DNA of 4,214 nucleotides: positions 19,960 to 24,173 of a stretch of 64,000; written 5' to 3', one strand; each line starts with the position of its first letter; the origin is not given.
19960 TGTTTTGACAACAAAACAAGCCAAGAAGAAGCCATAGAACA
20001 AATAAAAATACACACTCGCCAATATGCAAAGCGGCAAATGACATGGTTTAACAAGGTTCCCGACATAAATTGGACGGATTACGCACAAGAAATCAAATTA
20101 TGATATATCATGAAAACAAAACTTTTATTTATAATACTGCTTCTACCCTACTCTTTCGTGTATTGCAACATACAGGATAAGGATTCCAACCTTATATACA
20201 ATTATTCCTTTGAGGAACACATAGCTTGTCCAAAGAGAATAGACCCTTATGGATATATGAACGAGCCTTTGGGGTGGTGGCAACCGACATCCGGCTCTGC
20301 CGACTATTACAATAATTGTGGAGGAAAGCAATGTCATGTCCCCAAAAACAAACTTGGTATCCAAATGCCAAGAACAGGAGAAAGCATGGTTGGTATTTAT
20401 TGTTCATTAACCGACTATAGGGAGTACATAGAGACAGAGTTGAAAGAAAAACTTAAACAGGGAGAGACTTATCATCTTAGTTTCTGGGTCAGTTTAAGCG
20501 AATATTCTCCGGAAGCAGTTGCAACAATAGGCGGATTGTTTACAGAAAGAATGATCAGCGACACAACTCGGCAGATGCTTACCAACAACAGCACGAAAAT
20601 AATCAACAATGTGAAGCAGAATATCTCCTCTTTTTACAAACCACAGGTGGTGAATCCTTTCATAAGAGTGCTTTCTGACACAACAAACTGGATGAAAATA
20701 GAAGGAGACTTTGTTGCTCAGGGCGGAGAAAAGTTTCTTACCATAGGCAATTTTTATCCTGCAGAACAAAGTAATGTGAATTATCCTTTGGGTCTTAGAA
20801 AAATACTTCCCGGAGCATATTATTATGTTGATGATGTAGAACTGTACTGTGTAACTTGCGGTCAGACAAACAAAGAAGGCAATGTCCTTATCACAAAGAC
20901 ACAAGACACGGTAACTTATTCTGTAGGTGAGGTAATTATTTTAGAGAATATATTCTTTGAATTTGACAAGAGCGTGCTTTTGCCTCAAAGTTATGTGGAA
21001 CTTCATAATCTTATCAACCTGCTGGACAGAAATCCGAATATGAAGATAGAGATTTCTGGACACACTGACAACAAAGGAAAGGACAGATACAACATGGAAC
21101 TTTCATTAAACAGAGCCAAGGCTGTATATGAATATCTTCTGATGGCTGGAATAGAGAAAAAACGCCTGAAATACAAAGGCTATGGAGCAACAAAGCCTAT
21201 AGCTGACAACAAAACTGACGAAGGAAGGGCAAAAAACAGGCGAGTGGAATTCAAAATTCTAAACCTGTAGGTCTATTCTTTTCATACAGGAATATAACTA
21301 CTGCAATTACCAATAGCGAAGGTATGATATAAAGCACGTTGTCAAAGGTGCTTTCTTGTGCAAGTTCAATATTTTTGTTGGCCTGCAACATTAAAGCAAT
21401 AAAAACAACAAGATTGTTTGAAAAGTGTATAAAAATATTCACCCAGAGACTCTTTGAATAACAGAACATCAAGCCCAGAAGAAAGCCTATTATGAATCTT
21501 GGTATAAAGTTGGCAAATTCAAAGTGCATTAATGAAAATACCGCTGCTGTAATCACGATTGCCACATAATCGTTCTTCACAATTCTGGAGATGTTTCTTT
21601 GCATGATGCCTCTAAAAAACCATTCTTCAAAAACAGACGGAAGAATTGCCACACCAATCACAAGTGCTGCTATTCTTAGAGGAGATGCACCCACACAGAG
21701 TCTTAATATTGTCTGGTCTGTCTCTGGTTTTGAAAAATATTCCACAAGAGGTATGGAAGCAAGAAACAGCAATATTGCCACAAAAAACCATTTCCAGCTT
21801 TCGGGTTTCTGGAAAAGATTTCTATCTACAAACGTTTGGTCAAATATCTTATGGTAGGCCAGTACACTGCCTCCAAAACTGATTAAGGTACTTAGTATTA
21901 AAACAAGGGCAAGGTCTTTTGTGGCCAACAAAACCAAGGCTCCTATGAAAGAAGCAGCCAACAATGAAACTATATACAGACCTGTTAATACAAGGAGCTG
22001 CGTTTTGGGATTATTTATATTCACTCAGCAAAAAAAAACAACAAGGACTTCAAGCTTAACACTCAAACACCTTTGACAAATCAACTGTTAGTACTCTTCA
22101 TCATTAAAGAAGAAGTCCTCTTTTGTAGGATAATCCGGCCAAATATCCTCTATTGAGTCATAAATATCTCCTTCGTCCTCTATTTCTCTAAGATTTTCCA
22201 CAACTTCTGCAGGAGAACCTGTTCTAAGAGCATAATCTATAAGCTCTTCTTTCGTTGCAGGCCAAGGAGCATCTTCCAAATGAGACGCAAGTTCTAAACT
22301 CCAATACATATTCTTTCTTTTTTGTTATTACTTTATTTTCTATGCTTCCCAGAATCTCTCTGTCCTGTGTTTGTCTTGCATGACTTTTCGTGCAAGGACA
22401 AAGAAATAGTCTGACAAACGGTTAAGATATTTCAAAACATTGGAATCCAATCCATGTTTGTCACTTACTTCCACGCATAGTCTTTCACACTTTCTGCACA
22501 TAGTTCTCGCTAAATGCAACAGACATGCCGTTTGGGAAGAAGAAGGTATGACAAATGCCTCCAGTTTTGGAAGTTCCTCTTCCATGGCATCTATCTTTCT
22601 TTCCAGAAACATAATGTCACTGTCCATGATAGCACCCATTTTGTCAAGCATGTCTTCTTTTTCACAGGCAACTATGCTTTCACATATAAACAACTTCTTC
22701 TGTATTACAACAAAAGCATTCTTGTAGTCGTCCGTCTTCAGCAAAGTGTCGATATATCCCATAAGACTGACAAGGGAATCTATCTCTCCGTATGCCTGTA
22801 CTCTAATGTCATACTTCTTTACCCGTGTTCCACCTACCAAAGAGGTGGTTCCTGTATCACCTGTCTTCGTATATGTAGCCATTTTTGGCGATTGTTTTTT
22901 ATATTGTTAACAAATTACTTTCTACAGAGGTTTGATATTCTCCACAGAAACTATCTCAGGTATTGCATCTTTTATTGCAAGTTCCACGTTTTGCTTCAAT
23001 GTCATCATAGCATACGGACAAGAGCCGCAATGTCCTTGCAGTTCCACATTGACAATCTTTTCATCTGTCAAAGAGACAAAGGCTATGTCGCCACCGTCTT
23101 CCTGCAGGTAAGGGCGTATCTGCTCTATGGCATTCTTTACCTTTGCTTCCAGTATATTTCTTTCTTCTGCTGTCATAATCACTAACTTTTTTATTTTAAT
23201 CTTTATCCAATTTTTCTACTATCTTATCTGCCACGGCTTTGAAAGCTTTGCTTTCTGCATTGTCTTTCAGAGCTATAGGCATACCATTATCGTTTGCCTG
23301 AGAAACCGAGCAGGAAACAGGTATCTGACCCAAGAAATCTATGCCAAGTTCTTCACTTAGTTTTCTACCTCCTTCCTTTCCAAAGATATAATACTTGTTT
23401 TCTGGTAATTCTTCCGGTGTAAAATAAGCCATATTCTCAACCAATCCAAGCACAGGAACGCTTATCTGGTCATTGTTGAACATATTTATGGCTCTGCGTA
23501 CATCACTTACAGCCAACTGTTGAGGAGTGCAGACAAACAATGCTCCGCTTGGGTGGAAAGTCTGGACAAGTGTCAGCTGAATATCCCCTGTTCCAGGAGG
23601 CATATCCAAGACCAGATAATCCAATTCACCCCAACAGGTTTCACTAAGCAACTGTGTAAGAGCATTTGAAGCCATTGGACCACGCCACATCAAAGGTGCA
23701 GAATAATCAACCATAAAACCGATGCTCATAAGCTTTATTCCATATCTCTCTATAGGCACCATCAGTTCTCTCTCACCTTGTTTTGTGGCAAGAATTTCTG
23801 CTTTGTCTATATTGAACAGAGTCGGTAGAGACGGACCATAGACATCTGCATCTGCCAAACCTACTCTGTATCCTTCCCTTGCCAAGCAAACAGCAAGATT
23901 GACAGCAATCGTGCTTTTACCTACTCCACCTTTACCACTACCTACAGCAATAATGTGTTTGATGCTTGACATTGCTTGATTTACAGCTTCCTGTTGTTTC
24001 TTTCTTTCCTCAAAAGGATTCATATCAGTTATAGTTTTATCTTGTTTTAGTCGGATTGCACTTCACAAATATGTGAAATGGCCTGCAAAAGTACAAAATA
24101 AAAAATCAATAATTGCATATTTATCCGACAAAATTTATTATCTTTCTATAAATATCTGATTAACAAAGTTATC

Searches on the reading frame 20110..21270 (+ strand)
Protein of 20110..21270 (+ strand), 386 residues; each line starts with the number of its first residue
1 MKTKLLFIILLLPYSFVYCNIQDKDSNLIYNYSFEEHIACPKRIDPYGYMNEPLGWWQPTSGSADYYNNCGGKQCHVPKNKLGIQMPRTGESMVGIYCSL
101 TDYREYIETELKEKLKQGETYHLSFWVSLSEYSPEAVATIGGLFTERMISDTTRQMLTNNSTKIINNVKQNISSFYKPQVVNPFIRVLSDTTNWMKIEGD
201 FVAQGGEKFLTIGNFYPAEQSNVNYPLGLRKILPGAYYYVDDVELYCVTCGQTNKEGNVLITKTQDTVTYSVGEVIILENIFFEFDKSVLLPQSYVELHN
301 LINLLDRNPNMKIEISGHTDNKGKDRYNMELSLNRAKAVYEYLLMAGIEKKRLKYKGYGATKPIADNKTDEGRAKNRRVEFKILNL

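Call 58: search_protein_families(library=pfam, proteins=[window:20110-21270:+], max_evalue=0.00001)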
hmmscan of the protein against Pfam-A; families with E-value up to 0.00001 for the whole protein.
window:20110-21270:+ (386 aa): 1 family
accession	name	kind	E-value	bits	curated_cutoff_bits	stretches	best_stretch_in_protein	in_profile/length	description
PF00691.25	OmpA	-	1.5e-25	89.8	27.2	1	282-377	1-98/98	OmpA family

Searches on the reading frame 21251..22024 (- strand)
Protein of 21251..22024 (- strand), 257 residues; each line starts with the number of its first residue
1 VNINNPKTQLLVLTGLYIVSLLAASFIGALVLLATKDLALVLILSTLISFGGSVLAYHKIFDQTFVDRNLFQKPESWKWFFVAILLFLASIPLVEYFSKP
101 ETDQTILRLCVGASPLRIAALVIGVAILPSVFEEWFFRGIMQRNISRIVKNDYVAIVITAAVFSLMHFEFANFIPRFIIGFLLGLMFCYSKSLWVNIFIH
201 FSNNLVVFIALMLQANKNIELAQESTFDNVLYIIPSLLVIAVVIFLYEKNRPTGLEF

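Call 58: search_protein_families(library=pfam, proteins=[window:21251-22024:-], max_evalue=0.00001)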
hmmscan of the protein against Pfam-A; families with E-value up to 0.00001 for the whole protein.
window:21251-22024:- (257 aa): 1 family
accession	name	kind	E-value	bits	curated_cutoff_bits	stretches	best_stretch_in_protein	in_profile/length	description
PF02517.21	Rce1-like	-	5.8e-20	71.8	22.4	1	118-206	4-93/93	Type II CAAX prenyl endopeptidase Rce1-like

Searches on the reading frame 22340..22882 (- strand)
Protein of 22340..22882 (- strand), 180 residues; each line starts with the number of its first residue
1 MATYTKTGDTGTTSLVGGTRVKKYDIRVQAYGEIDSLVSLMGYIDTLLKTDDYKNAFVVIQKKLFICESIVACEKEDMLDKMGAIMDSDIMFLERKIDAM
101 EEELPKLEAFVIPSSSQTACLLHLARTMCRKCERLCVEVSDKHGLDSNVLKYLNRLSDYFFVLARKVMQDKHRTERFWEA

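Call 59: search_protein_families(library=pfam, proteins=[window:22340-22882:-], max_evalue=0.00001)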
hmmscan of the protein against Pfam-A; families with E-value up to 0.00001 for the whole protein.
window:22340-22882:- (180 aa): 1 family
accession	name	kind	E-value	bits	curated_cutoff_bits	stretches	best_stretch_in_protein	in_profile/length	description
PF01923.23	Cob_adeno_trans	-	2.3e-51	174.7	24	1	4-166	2-170/171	Cobalamin adenosyltransferase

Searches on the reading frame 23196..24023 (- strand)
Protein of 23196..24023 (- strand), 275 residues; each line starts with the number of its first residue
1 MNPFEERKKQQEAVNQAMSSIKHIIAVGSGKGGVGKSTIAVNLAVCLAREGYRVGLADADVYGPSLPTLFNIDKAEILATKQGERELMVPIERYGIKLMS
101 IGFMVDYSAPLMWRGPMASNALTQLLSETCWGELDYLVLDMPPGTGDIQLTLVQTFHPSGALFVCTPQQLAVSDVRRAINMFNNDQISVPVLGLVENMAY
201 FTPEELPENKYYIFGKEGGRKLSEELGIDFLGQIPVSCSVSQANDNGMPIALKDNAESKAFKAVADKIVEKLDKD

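Call 58: search_protein_families(library=pfam, proteins=[window:23196-24023:-], max_evalue=0.00001)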
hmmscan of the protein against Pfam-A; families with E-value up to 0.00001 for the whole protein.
window:23196-24023:- (275 aa): 6 families
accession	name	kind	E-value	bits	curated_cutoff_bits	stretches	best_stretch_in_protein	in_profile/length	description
PF10609.15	ParA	-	2e-89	299.7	27.1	1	21-268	2-245/246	NUBPL iron-transfer P-loop NTPase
PF01656.29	CbiA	-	2e-15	57.3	25.4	1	25-250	1-125/125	CobQ/CobB/MinD/ParA nucleotide binding domain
PF13614.12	AAA_31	-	3.5e-11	43.8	27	1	23-75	2-53/177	AAA domain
PF09140.17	MipZ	-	4.2e-08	33.3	20.7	1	23-70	1-48/262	ATPase MipZ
PF02374.21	ArsA_ATPase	-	1.4e-06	28.2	24.3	0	29-60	7-38/305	Anion-transporting ATPase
PF00142.24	Fer4_NifH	-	7.4e-06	26.1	25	0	29-61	6-38/271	4Fe-4S iron sulfur cluster binding proteins, NifH/frxC family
